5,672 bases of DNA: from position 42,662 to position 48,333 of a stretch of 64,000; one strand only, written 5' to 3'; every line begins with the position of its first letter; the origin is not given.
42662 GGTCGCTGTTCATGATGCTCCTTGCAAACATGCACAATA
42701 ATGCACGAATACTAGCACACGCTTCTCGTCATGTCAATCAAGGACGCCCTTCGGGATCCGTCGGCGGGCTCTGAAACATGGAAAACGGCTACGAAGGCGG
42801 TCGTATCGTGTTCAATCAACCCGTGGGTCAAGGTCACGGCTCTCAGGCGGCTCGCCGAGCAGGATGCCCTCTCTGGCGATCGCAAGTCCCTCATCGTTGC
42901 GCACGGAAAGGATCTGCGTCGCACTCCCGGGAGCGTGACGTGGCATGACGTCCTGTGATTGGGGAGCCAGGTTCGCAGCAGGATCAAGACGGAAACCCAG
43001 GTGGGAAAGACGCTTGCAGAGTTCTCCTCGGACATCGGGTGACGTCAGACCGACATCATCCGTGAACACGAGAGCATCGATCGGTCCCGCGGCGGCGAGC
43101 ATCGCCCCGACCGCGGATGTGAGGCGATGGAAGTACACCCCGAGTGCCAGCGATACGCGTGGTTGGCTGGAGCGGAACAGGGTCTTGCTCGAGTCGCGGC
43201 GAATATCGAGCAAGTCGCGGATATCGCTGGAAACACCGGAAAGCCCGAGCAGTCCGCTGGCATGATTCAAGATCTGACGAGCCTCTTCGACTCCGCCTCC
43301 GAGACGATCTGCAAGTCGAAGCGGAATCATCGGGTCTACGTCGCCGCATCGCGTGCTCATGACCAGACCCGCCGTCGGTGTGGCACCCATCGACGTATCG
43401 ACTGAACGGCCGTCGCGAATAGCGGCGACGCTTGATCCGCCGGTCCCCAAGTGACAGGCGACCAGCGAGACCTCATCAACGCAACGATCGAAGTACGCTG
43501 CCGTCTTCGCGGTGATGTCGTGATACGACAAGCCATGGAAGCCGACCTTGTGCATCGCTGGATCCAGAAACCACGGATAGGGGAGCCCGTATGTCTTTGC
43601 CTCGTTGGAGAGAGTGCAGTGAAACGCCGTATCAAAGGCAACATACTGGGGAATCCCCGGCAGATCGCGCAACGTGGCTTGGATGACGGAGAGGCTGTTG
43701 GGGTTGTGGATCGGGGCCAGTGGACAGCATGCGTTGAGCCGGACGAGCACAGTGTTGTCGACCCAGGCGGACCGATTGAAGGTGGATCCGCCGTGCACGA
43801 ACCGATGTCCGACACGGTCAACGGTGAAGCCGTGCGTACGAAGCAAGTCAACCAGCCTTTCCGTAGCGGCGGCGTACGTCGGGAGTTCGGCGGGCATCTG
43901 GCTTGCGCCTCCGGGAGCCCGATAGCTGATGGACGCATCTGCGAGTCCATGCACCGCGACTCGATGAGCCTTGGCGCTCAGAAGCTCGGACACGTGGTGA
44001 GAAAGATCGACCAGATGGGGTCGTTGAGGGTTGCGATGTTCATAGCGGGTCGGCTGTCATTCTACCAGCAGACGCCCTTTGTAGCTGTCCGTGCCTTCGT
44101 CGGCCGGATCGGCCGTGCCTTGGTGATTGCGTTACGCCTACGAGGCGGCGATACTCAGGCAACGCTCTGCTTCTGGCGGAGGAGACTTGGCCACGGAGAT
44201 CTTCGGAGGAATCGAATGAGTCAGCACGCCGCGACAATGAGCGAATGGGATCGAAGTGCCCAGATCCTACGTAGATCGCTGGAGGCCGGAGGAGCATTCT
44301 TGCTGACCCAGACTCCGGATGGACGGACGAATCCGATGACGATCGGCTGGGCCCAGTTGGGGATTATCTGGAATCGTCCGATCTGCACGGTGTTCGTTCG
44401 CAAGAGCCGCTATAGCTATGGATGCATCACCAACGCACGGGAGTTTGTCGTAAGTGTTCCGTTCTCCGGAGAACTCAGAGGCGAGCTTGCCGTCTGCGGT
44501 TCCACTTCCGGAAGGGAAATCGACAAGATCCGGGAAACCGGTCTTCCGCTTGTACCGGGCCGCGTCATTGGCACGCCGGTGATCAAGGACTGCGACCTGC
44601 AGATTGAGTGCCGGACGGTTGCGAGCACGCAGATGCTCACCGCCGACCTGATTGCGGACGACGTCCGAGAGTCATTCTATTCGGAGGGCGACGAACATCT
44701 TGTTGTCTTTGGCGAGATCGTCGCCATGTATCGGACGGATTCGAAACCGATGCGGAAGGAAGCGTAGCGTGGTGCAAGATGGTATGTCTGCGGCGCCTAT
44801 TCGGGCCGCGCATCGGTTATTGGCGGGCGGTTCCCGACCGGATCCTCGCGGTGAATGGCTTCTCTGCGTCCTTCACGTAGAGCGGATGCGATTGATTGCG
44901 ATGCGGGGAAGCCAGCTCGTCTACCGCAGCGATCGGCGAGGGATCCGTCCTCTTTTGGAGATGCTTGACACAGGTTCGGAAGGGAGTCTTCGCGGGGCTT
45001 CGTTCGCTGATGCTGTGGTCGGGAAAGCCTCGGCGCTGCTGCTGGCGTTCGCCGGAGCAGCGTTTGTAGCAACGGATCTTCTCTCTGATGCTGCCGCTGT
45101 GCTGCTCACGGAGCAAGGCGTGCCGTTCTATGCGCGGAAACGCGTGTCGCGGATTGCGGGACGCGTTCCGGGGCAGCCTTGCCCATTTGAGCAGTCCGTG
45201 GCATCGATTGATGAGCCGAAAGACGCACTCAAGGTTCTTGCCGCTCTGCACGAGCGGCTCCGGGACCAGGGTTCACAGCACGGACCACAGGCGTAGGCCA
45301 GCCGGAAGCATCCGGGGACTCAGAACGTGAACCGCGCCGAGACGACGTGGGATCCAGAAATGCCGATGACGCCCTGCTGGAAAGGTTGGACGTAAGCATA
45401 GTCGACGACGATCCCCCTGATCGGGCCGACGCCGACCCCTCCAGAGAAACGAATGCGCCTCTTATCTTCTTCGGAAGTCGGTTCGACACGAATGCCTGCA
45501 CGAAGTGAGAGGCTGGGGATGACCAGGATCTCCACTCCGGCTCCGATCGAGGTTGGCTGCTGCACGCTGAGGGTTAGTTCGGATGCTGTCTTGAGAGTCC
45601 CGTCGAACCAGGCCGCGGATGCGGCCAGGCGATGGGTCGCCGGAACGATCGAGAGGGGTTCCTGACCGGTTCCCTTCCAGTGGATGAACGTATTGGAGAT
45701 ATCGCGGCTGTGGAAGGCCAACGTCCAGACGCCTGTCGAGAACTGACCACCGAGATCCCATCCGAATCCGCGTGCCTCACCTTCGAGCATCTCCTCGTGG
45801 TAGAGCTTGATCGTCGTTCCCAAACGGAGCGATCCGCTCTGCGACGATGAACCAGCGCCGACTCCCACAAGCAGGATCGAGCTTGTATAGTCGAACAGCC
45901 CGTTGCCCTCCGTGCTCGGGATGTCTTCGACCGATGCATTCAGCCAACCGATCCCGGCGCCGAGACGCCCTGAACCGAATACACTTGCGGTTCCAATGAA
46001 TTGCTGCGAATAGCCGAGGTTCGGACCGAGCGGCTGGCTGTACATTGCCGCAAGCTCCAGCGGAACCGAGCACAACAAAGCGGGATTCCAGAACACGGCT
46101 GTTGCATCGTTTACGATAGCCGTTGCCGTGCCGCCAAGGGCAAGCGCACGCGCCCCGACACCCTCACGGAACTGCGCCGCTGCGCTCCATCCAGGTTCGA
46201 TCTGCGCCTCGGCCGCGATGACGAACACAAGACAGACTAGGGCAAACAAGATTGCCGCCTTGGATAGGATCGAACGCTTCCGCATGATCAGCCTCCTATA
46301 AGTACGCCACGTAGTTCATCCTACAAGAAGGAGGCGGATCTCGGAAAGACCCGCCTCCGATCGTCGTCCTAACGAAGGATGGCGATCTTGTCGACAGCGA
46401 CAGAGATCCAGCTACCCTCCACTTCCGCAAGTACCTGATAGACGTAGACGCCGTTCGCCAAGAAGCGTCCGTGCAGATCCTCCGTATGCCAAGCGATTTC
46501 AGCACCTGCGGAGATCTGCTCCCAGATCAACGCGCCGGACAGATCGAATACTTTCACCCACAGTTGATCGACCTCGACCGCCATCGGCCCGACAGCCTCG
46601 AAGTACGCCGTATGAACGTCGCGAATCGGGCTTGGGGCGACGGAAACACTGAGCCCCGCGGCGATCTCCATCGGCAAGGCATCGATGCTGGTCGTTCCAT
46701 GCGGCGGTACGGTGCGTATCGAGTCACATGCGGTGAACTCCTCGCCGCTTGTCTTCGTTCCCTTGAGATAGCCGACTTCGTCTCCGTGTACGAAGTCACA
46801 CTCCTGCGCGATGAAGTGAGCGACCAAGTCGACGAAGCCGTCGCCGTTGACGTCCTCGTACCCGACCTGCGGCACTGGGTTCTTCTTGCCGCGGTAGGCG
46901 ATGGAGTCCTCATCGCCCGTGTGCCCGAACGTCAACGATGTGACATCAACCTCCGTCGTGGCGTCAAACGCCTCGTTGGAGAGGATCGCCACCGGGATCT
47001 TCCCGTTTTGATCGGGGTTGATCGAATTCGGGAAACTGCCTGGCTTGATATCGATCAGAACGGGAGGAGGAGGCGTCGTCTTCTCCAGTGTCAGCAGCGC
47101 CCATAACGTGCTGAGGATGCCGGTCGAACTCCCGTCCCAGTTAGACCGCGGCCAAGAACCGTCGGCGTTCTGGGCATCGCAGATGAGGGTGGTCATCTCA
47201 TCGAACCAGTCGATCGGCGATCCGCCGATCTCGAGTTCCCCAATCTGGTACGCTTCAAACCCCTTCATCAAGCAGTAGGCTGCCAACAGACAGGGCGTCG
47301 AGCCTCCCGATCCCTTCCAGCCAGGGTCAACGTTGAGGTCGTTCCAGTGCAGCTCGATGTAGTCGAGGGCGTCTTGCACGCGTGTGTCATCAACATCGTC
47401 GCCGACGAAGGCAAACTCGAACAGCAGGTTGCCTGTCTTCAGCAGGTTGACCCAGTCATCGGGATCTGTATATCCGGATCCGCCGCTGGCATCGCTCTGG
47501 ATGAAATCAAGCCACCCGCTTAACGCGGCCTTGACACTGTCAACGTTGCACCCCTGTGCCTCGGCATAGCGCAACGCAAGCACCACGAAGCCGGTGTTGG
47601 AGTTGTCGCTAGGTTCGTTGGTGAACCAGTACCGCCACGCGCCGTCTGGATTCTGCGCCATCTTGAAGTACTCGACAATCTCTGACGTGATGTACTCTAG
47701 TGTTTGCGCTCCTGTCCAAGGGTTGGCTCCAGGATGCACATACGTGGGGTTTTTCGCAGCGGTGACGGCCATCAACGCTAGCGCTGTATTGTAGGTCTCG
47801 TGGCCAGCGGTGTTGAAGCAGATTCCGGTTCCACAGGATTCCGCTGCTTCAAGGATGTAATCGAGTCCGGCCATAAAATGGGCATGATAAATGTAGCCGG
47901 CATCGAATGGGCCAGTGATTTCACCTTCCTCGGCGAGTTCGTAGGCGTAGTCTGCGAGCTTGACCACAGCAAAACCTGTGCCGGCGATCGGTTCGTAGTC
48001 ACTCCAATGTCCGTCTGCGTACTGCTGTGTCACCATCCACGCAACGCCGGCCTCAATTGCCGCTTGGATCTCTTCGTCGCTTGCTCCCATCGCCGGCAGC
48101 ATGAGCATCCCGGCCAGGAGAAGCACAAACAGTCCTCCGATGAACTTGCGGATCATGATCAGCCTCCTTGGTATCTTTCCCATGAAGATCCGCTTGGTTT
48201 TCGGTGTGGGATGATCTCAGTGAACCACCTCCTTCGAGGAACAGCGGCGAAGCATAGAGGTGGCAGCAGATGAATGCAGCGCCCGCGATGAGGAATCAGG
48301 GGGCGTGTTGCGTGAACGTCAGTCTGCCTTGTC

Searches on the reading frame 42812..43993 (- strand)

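Call 7: search_protein_families(library=pfam, proteins=[window:42812-43993:-], max_evalue=0.01)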
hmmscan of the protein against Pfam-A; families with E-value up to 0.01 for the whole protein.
window:42812-43993:- (393 aa): 1 family
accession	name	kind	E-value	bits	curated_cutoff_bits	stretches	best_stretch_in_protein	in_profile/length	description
PF00871.23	Acetate_kinase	-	2.9e-85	286.7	22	1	19-374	38-392/392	Acetokinase family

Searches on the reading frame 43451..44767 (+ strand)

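Call 7: search_protein_families(library=pfam, proteins=[window:43451-44767:+], max_evalue=0.01)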
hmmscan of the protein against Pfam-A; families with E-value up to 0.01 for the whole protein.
window:43451-44767:+ (438 aa): 1 family
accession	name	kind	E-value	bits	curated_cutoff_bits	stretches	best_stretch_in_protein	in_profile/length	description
PF01613.24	Flavin_Reduct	-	9.7e-13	48.9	27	1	281-428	7-133/153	Flavin reductase like domain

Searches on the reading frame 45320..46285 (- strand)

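Call 7: search_protein_families(library=pfam, proteins=[window:45320-46285:-], max_evalue=0.01)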
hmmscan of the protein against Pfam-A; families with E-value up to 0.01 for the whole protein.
window:45320-46285:- (321 aa): 1 family
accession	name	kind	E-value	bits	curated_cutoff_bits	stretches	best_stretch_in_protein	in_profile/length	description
PF03349.22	Toluene_X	-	0.006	15.6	29.7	0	45-72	22-48/421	Outer membrane protein transport protein (OMPP1/FadL/TodX)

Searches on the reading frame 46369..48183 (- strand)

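Call 7: search_protein_families(library=pfam, proteins=[window:46369-48183:-], max_evalue=0.01)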
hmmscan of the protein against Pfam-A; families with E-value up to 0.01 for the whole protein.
window:46369-48183:- (604 aa): 2 families
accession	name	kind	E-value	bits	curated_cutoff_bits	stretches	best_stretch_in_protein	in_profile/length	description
PF13243.12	SQHop_cyclase_C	-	1.3e-05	24.9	26.1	0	32-79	256-302/319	Squalene-hopene cyclase C-terminal domain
PF13249.12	SQHop_cyclase_N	-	0.0084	15.8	26.2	0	166-206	47-86/291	Squalene-hopene cyclase N-terminal domain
